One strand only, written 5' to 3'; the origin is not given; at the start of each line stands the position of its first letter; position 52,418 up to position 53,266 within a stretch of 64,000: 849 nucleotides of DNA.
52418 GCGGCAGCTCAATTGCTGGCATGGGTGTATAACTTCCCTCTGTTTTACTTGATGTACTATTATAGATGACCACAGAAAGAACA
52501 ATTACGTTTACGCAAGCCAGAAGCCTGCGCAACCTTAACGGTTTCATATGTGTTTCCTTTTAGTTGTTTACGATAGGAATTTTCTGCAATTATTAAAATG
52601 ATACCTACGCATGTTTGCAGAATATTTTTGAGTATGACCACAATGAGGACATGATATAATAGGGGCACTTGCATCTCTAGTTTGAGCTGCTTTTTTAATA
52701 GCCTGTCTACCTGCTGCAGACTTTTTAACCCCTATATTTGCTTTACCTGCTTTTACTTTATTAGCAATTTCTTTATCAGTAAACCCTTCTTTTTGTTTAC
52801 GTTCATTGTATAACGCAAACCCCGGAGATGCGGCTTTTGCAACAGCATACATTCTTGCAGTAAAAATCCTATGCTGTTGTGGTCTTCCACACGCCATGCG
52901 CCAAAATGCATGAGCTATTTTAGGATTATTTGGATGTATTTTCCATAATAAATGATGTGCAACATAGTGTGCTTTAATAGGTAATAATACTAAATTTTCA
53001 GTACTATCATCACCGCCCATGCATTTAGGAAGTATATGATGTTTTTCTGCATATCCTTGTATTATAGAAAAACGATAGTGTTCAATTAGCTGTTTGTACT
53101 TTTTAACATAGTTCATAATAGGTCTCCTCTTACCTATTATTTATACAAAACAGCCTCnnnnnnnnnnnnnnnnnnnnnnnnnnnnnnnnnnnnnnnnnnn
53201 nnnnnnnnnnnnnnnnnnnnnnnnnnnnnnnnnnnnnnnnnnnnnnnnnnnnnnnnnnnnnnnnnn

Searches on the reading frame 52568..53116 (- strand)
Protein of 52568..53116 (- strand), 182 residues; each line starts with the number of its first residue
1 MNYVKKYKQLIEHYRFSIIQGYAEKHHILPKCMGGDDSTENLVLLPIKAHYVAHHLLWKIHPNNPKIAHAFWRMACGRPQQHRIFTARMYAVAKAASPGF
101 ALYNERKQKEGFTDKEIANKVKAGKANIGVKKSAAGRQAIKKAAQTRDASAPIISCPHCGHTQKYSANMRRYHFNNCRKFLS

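Call 96: search_protein_families(library=pfam, proteins=[window:52568-53116:-], max_evalue=0.01)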
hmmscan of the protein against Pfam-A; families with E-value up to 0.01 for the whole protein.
window:52568-53116:- (182 aa): 2 families
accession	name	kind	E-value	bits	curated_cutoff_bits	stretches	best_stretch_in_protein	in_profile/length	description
PF13395.12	HNH_4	-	0.00038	20.8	22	1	18-44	13-39/54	HNH endonuclease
PF01844.29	HNH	-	0.0038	17.8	21.4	0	22-45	13-36/47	HNH endonuclease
